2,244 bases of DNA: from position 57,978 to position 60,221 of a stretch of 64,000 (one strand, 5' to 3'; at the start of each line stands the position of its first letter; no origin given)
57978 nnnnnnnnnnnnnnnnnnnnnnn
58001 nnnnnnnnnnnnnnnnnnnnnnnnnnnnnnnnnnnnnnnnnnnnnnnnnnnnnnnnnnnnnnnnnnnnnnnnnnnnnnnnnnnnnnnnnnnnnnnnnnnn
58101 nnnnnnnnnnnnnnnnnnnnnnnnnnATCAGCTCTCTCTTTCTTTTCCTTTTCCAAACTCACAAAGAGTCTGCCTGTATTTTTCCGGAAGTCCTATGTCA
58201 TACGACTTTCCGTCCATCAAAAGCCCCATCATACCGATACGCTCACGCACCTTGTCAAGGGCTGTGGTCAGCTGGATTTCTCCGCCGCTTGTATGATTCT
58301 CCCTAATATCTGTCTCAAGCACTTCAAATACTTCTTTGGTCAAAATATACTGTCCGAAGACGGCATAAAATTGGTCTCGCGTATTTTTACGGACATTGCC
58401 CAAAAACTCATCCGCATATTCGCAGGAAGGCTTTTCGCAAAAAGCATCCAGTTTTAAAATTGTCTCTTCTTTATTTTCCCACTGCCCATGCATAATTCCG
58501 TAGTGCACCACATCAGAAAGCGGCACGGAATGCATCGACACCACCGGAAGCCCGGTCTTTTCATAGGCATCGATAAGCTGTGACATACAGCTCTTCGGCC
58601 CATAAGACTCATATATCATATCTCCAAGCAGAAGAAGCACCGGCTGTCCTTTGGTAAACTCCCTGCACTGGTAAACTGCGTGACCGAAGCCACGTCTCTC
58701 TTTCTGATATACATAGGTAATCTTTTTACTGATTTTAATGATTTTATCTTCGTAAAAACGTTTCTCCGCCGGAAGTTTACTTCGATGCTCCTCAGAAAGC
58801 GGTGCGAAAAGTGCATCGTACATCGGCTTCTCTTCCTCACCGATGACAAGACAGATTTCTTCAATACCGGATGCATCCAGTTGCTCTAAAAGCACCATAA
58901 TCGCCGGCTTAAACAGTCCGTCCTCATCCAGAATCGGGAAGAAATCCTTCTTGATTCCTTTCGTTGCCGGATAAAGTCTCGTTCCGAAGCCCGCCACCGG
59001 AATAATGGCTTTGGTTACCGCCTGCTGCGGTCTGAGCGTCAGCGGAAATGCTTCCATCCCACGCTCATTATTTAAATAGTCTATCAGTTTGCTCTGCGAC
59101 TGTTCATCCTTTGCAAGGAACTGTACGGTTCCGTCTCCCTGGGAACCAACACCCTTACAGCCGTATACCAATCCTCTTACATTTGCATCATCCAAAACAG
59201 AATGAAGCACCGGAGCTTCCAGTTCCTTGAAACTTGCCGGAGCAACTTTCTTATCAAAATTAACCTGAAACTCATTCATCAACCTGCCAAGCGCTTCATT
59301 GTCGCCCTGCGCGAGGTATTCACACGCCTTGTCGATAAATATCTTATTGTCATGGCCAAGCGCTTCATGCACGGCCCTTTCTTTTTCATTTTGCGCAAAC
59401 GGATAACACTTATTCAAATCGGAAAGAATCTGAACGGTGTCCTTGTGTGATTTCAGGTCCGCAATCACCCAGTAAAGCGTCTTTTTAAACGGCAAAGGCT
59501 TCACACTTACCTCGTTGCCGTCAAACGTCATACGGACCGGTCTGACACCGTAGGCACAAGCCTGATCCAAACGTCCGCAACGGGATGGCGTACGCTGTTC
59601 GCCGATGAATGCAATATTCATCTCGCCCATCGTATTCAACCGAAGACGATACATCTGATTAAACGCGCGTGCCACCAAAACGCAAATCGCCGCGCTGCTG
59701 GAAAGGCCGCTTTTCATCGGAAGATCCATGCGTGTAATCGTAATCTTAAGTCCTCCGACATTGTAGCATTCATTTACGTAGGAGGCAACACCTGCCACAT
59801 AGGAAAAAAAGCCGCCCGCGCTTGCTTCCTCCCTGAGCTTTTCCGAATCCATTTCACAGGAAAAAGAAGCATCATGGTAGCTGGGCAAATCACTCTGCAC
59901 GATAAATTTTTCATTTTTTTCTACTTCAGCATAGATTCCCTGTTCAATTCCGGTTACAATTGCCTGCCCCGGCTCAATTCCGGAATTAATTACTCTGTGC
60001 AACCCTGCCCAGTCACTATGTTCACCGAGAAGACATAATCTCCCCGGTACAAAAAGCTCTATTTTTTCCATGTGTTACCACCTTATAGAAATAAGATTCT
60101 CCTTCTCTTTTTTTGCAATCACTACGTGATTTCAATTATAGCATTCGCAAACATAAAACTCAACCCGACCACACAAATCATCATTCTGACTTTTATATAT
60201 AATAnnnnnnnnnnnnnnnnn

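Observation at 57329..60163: Self-contained 'scavenge-activate-load' cassette: GHMP sugar kinase fused to a UDP-sugar pyrophosphorylase, coupled to a DPM1-like polyprenyl-phosphate glycosyltransferase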

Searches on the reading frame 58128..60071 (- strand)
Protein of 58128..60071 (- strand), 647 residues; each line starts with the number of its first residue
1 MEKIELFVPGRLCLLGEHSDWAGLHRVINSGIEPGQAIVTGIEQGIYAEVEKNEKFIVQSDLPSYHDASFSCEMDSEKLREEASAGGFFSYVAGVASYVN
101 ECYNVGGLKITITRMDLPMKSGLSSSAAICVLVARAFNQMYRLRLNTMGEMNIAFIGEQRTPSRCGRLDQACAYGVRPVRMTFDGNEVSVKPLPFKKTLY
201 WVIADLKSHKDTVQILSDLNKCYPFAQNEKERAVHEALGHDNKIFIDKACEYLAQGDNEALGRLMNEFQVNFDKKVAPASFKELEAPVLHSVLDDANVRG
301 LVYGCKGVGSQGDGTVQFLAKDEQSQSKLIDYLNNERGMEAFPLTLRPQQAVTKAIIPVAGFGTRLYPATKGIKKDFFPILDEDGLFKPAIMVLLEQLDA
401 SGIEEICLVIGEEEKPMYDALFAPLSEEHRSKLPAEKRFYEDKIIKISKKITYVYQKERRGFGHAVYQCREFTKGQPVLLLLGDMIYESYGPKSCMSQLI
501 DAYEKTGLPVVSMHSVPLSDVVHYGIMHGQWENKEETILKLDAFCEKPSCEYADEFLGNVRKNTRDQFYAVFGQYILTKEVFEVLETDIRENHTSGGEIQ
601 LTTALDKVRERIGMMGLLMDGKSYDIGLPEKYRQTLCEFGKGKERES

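Call 3: search_protein_families(library=pfam, proteins=[window:58128-60071:-], max_evalue=0.01)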
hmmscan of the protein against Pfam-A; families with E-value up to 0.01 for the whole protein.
window:58128-60071:- (647 aa): 4 families
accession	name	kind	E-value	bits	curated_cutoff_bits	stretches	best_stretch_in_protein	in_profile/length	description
PF00483.29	NTP_transferase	-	8.5e-22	78.4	21.2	1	354-600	1-203/245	Nucleotidyl transferase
PF00288.32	GHMP_kinases_N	-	1.5e-12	48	22.3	1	91-174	2-85/87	GHMP kinases N terminal domain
PF10509.15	GalKase_gal_bdg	-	0.005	16.8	23.1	0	7-24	15-32/49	Galactokinase galactose-binding signature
PF08544.19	GHMP_kinases_C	-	0.008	17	21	0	251-335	3-81/85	GHMP kinases C terminal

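Call 4: search_protein_families(library=ncbifam, proteins=[window:58128-60071:-], max_evalue=0.01)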
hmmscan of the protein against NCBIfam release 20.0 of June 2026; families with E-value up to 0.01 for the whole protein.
window:58128-60071:- (647 aa): 24 families
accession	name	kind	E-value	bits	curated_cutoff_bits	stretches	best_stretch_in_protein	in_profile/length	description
TIGR01099.1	galU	equivalog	1e-48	166.2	326.8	1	352-632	1-258/261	UTP--glucose-1-phosphate uridylyltransferase GalU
NF009928.0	PRK13389.1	equivalog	7.3e-26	91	548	1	350-640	6-280/302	UTP--glucose-1-phosphate uridylyltransferase GalU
NF007516.0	PRK10122.1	equivalog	2.9e-20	72.6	534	1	354-642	5-279/297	UTP--glucose-1-phosphate uridylyltransferase GalF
TIGR01105.1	galF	equivalog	2e-19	69.9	659.2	1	353-641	4-278/297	GalU regulator GalF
TIGR00549.1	mevalon_kin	equivalog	4.2e-17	62.5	163.05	1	35-269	17-234/276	mevalonate kinase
NF003006.0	PRK03817.1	equivalog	1.8e-16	60.1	443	1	6-205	4-186/352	galactokinase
TIGR00131.1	gal_kin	equivalog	3.4e-15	55.8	226.65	1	3-214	17-219/388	galactokinase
TIGR03992.1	Arch_glmU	subfamily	4.4e-15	55.5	292.1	1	354-629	2-217/393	bifunctional sugar-1-phosphate nucleotidylyltransferase/acetyltransferase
TIGR01208.1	rmlA_long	equivalog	1.5e-14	53.7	320.25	1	354-586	1-183/353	glucose-1-phosphate thymidylyltransferase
NF003472.0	PRK05101.1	equivalog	4e-13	49.1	499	1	6-214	23-220/382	galactokinase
NF003705.0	PRK05322.1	equivalog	1.1e-12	47.4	385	1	5-190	21-196/388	galactokinase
TIGR01207.1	rmlA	equivalog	5.6e-12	45.4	360.65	1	354-422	1-64/286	glucose-1-phosphate thymidylyltransferase RfbA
NF041313.1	UDPGP_AglF_Halo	equivalog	6.2e-11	42.2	400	2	450-528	72-145/234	UTP--glucose-1-phosphate uridylyltransferase AglF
NF003036.0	PRK03926.1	equivalog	4.2e-10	39.2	403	1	8-325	6-272/302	mevalonate kinase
NF001816.0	PRK00555.1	equivalog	3.5e-08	32.8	509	1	6-198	5-183/363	galactokinase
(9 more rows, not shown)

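Call 8: find_homologous_proteins(query=window:58128-60071:-, max_evalue=0.00001)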
Query window:58128-60071:- (647 aa): 8000 proteins with E <= 0.00001 among 8000 candidates; the best 120 are listed.
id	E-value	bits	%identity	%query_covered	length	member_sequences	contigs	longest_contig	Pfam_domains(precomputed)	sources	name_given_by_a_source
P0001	0.0e+0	1393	93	100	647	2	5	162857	PF00483.30,PF00288.33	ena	-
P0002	0.0e+0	1391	93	100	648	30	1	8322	PF00483.30,PF00288.33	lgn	-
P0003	0.0e+0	1375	92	100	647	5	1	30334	PF00483.30,PF00288.33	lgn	-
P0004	0.0e+0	1357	90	100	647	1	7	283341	PF00483.30,PF00288.33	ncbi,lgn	-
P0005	0.0e+0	1356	90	100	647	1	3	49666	PF00483.30,PF00288.33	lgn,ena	-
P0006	0.0e+0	1355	90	100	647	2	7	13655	PF00483.30,PF00288.33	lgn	-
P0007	0.0e+0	1353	90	100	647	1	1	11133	PF00483.30,PF00288.33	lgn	-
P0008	0.0e+0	1349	90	100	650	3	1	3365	PF00483.30,PF00288.33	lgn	-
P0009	0.0e+0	1342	90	100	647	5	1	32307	PF00483.30,PF00288.33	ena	-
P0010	0.0e+0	1276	86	99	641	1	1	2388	PF00483.30,PF00288.33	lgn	-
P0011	0.0e+0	1230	83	99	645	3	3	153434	PF00483.30,PF00288.33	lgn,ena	-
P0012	0.0e+0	1219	83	99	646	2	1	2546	PF00483.30,PF00288.33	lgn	-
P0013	0.0e+0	1206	82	99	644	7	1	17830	PF00483.30,PF00288.33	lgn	-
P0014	0.0e+0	1190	80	100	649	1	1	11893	PF00483.30,PF00288.33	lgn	-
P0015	0.0e+0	1189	81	99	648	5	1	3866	PF00483.30,PF00288.33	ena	-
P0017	0.0e+0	1172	79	99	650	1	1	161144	PF00483.30,PF00288.33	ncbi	-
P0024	0.0e+0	1022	70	99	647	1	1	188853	PF00483.30,PF00288.33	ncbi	-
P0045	3.2e-292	989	65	99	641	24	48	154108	PF00483.30,PF00288.33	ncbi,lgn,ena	-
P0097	2.8e-287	972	66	99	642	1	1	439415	PF00483.30,PF00288.33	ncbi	-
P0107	1.2e-286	970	66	98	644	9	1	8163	PF00483.30,PF00288.33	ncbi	-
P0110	3.2e-286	969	67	99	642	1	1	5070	PF00483.30,PF00288.33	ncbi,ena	-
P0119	1.7e-285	967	66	99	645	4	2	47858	PF00483.30,PF00288.33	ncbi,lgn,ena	-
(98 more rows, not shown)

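Call 16: find_encoding_contigs(protein=P0004, flank=10000, max_places=3)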
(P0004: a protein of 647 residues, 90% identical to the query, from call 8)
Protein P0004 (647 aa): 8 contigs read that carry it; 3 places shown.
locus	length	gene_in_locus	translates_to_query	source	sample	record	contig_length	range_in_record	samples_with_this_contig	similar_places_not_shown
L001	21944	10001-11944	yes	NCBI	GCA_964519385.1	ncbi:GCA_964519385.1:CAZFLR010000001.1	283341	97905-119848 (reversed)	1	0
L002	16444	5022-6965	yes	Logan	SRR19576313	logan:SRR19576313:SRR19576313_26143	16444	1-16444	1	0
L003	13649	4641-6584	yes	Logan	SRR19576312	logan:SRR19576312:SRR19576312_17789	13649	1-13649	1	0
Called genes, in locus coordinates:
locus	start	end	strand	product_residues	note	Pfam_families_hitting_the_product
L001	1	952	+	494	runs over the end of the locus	-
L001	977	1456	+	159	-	-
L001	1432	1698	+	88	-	-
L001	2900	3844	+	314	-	PF01370:Epimerase, PF04321:RmlD_sub_bind (weak), PF16363:GDP_Man_Dehyd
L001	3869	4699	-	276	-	PF02311:AraC_binding, PF00165:HTH_AraC (weak), PF12833:HTH_18, PF00165:HTH_AraC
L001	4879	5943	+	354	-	PF01370:Epimerase, PF04321:RmlD_sub_bind, PF16363:GDP_Man_Dehyd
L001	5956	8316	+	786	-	PF00483:NTP_transferase, PF01050:MannoseP_isomer, PF07883:Cupin_2, PF20511:PMI_typeI_cat, PF21621:MPI_cupin_dom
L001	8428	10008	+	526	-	-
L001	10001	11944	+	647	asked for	PF00288:GHMP_kinases_N, PF00483:NTP_transferase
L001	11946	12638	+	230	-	PF13641:Glyco_tranf_2_3, PF00535:Glycos_transf_2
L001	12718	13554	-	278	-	-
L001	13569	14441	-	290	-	-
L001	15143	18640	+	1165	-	PF01520:Amidase_3, PF08481:GBS_Bsp-like, PF01832:Glucosaminidase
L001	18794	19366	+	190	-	PF00908:dTDP_sugar_isom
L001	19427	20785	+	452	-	PF02397:Bac_transf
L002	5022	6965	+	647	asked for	PF00288:GHMP_kinases_N, PF00483:NTP_transferase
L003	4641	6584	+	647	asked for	PF00288:GHMP_kinases_N, PF00483:NTP_transferase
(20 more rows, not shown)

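Call 17: find_encoding_contigs(protein=P0045, flank=8000, max_places=3)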
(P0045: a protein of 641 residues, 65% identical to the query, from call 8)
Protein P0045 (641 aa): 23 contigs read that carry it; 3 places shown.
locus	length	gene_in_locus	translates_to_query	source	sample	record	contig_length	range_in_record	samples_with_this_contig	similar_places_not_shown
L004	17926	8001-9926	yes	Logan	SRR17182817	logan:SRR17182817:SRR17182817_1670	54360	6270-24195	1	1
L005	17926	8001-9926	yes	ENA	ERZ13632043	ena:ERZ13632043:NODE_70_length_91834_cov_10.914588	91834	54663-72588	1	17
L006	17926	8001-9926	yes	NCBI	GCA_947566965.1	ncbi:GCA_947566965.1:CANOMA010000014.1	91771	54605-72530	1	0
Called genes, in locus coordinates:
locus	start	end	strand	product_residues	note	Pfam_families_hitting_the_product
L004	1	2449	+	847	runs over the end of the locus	PF20706:GT4-conflict, PF00534:Glycos_transf_1, PF13692:Glyco_trans_1_4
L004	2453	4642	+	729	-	PF13946:DUF4214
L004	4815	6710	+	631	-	PF00112:Peptidase_C1, PF18560:Lectin_like, PF13946:DUF4214 (weak)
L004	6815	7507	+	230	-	PF13641:Glyco_tranf_2_3, PF00535:Glycos_transf_2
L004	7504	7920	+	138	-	PF04138:GtrA_DPMS_TM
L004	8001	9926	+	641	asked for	PF00288:GHMP_kinases_N, PF00483:NTP_transferase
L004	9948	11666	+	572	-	-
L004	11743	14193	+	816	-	PF13229:Beta_helix (weak), PF12708:Pect-lyase_RHGA_epim (weak), PF05048:NosD, PF13229:Beta_helix, PF05048:NosD (weak), PF13229:Beta_helix (weak), PF13946:DUF4214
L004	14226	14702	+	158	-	-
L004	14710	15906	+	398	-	PF00534:Glycos_transf_1, PF13692:Glyco_trans_1_4, PF13524:Glyco_trans_1_2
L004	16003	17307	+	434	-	PF13946:DUF4214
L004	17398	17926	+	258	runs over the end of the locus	PF01061:ABC2_membrane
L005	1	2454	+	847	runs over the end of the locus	PF20706:GT4-conflict, PF00534:Glycos_transf_1, PF13692:Glyco_trans_1_4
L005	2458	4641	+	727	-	PF13946:DUF4214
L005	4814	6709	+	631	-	PF00112:Peptidase_C1, PF18560:Lectin_like, PF13946:DUF4214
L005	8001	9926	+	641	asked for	PF00288:GHMP_kinases_N, PF00483:NTP_transferase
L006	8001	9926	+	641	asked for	PF00288:GHMP_kinases_N, PF00483:NTP_transferase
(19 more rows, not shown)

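Call 18: find_encoding_contigs(protein=P0097, flank=8000, max_places=2)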
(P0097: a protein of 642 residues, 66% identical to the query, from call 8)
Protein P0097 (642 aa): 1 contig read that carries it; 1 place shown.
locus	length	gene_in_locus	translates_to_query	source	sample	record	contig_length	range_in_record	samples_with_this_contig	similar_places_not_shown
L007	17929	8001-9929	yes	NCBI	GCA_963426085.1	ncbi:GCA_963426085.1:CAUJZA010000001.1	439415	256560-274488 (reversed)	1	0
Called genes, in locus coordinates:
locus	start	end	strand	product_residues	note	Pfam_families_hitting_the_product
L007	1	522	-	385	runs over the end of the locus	PF14897:EpsG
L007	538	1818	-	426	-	PF04230:PS_pyruv_trans (weak)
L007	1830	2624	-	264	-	-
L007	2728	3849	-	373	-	-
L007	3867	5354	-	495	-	PF02397:Bac_transf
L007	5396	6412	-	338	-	PF01757:Acyl_transf_3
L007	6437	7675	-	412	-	PF13439:Glyco_transf_4, PF13579:Glyco_trans_4_4 (weak), PF00534:Glycos_transf_1, PF13692:Glyco_trans_1_4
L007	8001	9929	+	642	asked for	PF00288:GHMP_kinases_N, PF00483:NTP_transferase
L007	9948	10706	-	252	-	PF18922:DUF5672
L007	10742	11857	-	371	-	PF02776:TPP_enzyme_N, PF02775:TPP_enzyme_C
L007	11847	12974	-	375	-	PF00465:Fe-ADH, PF13685:Fe-ADH_2 (weak), PF25137:ADH_Fe_C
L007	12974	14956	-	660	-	PF12804:NTP_transf_3 (weak), PF20202:DUF6564 (faint), PF01467:CTP_transf_like, PF13714:PEP_mutase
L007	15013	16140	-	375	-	PF04464:Glyphos_transf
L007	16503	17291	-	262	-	PF08759:GT-D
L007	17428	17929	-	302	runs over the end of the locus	PF00535:Glycos_transf_2, PF13641:Glyco_tranf_2_3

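Call 19: find_encoding_contigs(protein=P0017, flank=8000, max_places=2)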
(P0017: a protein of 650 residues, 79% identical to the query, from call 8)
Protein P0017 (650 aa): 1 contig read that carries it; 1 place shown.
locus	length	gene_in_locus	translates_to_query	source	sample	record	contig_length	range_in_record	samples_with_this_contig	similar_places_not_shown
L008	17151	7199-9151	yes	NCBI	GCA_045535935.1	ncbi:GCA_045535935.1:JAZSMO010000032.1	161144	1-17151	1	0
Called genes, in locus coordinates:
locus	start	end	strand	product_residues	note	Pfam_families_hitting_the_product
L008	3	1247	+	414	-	?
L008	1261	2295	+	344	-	PF01757:Acyl_transf_3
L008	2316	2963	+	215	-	PF17836:PglD_N, PF22674:C2185-like_N (weak), PF25084:LbH_EIF2B (faint), PF25087:GMPPB_C (faint), PF00132:Hexapep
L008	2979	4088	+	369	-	PF01041:DegT_DnrJ_EryC1, PF00155:Aminotran_1_2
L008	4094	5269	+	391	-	PF13439:Glyco_transf_4 (weak), PF00534:Glycos_transf_1, PF13692:Glyco_trans_1_4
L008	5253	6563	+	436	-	-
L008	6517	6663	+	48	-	-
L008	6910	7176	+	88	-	-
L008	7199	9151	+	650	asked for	PF00288:GHMP_kinases_N, PF00483:NTP_transferase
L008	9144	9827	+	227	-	PF00535:Glycos_transf_2, PF10111:Glyco_tranf_2_2 (weak), PF13641:Glyco_tranf_2_3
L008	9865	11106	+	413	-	PF03721:UDPG_MGDP_dh_N, PF00984:UDPG_MGDP_dh, PF03720:UDPG_MGDP_dh_C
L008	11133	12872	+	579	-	-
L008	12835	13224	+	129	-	-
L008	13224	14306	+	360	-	PF00535:Glycos_transf_2, PF13641:Glyco_tranf_2_3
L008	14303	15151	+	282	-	PF01073:3Beta_HSD (weak), PF01370:Epimerase, PF13460:NAD_binding_10 (weak), PF16363:GDP_Man_Dehyd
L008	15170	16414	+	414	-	PF01593:Amino_oxidase, PF13450:NAD_binding_8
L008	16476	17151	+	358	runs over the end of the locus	-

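Call 22: search_protein_representatives(protein=window:58128-60071:-)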
Query: 647 residues. Proteins with E-value up to 0.001 (for the whole library): 6984; up to 1e-10: 2829; up to 1e-30: 453. The best 150 are listed.
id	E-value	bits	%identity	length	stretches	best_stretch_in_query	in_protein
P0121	6.0e-277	936.6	63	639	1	1-638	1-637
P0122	2.4e-239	812.4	56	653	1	3-645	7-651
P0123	2.8e-235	799.0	56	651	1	2-640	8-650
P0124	6.8e-233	791.1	56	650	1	2-641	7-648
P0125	9.1e-207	704.8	51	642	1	5-641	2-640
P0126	5.3e-198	675.8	51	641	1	2-638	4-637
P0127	2.6e-185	633.9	50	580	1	74-643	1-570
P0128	4.9e-180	616.5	60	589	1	3-466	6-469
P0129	5.5e-162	556.9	47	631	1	28-638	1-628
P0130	8.1e-157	539.8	43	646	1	3-640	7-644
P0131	5.5e-156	537.1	60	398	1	251-640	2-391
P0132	6.5e-156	536.8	44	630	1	3-635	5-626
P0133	3.9e-154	531.0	41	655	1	5-635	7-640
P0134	2.0e-152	525.3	43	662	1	5-637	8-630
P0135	2.2e-149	515.2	73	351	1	115-435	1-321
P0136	2.3e-143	495.4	63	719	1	2-357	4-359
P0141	2.1e-134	465.7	42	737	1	4-641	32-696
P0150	6.3e-127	441.1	40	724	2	4-360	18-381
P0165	1.0e-102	361.1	38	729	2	4-359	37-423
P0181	8.8e-85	301.8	48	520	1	3-347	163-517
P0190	6.3e-81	289.1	45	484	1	3-346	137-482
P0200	7.4e-77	275.7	46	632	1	4-348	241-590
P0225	2.6e-70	254.0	44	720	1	3-347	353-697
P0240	3.6e-66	240.4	43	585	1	4-353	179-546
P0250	3.5e-64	233.8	42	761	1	4-327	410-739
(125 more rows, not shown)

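Call 26: find_related_loci(query=A1, collection=genome_contigs, flank=10000)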
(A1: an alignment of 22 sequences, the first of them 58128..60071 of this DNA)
Query A1 (647 aa) in genome_contigs; peptide patterns used: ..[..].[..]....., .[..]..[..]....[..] (x = any residue, [..] = any of these).
600 stretches matched a pattern (row limit reached: there are more); 582 encode a relative of the query (tblastn E <= 1e-3); the best 80 are kept; 80 distinct loci.
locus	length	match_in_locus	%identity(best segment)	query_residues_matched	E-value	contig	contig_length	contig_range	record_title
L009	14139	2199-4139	90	1-647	0e+0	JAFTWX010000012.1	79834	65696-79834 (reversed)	MAG: Lachnospiraceae bacterium isolate RGIG4224 Roe_deer_Colon-4__c68218, whole genome shotgun sequence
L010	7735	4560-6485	68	3-647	0e+0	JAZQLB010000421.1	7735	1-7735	MAG: Lachnospiraceae bacterium isolate T1900044611_TS20190077.MAGScoT_cleanbin_000028 SGB_804_k141_514624, whole genome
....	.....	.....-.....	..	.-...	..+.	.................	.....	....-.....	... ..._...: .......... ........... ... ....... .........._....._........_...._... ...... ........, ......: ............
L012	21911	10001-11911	66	2-641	0e+0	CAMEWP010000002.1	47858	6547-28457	MAG: uncultured Pseudobutyrivibrio sp. isolate SRR11489783_bin.45_metaWRAP_v1.3_MAG genome assembly, contig: ERZ11466771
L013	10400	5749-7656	67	2-641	0e+0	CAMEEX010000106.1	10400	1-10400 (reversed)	MAG: uncultured Clostridia bacterium isolate SRR11489769_bin.62_metaWRAP_v1.3_MAG genome assembly, contig: ERZ11466722.8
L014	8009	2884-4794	66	2-641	0e+0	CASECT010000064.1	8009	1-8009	uncultured Eubacteriales bacterium isolate CO.A52.metabat-bins.202 genome assembly, contig: CO.A52.metabat-bins.202.fa_k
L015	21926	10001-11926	65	2-643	0e+0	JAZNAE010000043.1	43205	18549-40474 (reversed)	MAG: Lachnospiraceae bacterium isolate T1900044748_TS20190414.MAGScoT_cleanbin_000027 SGB_2144_k141_622401, whole genome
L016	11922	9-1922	63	4-641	0e+0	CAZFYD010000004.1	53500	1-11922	MAG TPA_asm: uncultured Acetatifactor sp. isolate SRP222994_co1_335 genome assembly, contig: NODE_984_length_53500_cov_1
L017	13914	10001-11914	64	4-641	0e+0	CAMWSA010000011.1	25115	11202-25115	MAG TPA_asm: uncultured Lachnospiraceae bacterium isolate SRR14411252_bin.3_metawrap_v1.3_MAG genome assembly, contig: N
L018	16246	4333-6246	63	4-641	0e+0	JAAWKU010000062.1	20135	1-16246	MAG: Lachnospiraceae bacterium isolate ABMPRH_255_1 SL341412_scaffold_3552, whole genome shotgun sequence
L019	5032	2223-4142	64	1-641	0e+0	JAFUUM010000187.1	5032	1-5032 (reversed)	MAG: Lachnospiraceae bacterium isolate RGIG4837 Roe_deer_Rumen-1__c262966, whole genome shotgun sequence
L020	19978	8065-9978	63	4-641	0e+0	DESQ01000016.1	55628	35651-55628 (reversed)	MAG TPA_asm: Lachnospiraceae bacterium UBA3310 UBA3310_contig_702, whole genome shotgun sequence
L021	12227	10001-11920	63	2-641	0e+0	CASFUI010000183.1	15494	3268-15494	uncultured Eubacteriales bacterium isolate SI.O56.metabat-bins.182 genome assembly, contig: SI.O56.metabat-bins.182.fa_k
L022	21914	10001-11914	63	4-641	0e+0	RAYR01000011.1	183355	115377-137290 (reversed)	Bacterium 0.1xD8-71 strain 0.1xD8-71 Scaffold7_1, whole genome shotgun sequence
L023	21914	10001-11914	63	4-641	0e+0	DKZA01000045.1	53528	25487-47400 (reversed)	MAG TPA_asm: Lachnospiraceae bacterium UBA7086 UBA7086_contig_302, whole genome shotgun sequence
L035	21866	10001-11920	58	3-641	0e+0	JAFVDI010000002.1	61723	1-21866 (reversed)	MAG: Clostridiales bacterium isolate RGIG5067 Roe_deer_Rumen.Co__c142276, whole genome shotgun sequence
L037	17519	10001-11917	58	4-641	0e+0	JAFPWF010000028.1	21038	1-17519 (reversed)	MAG: Oscillospiraceae bacterium isolate RGIG1531 Goat_Abomasum-5__c748, whole genome shotgun sequence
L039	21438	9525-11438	59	3-641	0e+0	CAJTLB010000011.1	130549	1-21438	MAG TPA_asm: uncultured Lachnospiraceae bacterium isolate MGBC104699 genome assembly, contig: MGBC104699.11, whole genom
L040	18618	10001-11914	56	4-641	0e+0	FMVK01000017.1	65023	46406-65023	Lachnospiraceae bacterium XPB1003 genome assembly, contig: IE11DRAFT_scaffold00017.17, whole genome shotgun sequence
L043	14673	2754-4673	59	3-641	0e+0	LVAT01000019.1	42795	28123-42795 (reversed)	MAG: Clostridiales bacterium Firm_14 Firm_14_contig_391945, whole genome shotgun sequence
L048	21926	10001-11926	57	2-643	0e+0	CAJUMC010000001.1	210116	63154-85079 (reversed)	MAG TPA_asm: uncultured Lachnospiraceae bacterium isolate MGBC143118 genome assembly, contig: MGBC143118.1, whole genome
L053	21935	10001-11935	56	2-646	0e+0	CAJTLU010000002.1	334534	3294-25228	MAG TPA_asm: uncultured Lachnospiraceae bacterium isolate MGBC100288 genome assembly, contig: MGBC100288.2, whole genome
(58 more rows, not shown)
